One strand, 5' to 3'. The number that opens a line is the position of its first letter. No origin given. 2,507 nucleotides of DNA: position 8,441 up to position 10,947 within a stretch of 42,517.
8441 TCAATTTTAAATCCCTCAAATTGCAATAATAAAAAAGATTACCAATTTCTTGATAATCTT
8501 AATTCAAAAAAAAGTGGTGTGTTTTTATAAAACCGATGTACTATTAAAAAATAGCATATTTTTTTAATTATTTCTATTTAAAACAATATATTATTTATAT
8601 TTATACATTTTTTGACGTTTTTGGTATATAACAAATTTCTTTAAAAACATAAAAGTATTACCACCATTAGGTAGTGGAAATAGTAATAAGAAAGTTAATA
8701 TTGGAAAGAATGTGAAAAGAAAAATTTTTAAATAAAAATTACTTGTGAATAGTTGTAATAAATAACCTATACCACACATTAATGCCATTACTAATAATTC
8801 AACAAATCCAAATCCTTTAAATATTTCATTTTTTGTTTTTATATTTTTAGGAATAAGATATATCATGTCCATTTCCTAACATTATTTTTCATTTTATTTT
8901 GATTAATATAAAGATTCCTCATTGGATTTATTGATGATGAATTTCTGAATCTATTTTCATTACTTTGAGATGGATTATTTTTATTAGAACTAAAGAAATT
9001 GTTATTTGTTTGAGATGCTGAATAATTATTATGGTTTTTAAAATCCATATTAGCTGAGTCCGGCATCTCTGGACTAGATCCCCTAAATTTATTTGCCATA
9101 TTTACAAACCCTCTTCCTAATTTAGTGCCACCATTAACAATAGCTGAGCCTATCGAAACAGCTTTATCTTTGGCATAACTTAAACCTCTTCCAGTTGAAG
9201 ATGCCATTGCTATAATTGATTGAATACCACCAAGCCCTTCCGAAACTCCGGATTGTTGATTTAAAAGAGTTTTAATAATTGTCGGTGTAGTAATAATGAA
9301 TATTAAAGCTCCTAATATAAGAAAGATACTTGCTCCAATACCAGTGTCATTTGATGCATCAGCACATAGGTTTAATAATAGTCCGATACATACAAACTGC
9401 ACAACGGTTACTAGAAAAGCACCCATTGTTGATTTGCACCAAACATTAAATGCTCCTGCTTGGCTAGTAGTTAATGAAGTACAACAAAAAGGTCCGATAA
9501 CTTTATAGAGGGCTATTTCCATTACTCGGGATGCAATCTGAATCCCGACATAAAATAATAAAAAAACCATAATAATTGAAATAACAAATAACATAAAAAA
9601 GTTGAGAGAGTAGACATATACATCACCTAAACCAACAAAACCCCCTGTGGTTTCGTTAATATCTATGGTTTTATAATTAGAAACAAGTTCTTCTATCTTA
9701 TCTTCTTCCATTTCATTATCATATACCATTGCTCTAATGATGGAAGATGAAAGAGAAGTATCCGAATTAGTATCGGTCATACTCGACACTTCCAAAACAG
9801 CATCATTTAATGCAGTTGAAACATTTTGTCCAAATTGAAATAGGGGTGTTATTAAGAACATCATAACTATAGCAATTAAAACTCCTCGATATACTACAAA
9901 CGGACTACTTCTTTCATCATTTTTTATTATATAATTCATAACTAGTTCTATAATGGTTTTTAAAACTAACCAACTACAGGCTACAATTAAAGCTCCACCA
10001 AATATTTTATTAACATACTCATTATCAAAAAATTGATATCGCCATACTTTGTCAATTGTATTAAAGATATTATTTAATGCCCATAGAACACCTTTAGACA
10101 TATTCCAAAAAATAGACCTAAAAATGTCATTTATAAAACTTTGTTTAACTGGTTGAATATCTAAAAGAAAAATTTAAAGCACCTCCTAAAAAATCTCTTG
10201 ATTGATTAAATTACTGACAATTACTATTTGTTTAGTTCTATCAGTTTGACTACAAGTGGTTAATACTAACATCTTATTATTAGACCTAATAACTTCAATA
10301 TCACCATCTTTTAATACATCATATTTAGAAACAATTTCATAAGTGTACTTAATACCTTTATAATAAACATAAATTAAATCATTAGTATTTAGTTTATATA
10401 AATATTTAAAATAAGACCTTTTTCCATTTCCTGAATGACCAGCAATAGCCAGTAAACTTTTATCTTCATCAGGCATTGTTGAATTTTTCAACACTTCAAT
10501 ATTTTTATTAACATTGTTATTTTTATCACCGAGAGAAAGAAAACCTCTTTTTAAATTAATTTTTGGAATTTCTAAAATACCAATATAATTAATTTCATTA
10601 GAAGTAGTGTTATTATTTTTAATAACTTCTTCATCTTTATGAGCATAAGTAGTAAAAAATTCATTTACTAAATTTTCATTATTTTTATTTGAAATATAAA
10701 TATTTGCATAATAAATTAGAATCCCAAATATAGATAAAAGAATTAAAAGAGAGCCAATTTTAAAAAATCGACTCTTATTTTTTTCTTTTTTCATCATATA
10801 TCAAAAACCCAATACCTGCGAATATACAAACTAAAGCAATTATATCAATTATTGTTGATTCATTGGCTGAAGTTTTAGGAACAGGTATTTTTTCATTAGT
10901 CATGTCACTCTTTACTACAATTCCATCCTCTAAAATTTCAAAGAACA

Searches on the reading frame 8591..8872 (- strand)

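Call 43: search_protein_families(library=pfam, proteins=[window:8591-8872:-], max_evalue=0.001)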
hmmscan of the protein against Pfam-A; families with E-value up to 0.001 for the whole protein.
window:8591-8872:- (93 aa): 1 family
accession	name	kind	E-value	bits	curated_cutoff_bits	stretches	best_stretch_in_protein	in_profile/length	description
PF12666.12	PrgI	-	1.4e-05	26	27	1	7-90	2-84/91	PrgI family protein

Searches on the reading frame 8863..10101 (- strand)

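Call 39: search_protein_families(library=pfam, proteins=[window:8863-10101:-], max_evalue=0.001)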
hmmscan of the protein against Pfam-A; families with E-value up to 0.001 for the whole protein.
window:8863-10101:- (412 aa): 1 family
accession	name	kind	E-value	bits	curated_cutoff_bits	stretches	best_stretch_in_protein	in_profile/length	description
PF19597.4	TrbL_4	-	9.1e-20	71.6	27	2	167-301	144-272/276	Conjugal transfer protein TrbL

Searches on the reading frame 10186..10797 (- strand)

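Call 39: search_protein_families(library=pfam, proteins=[window:10186-10797:-], max_evalue=0.001)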
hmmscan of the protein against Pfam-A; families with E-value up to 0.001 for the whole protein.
window:10186-10797:- (203 aa): 1 family
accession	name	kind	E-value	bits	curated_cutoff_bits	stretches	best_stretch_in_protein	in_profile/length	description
PF04203.18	Sortase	-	7e-19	68.2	26.6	1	75-194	1-121/125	Sortase domain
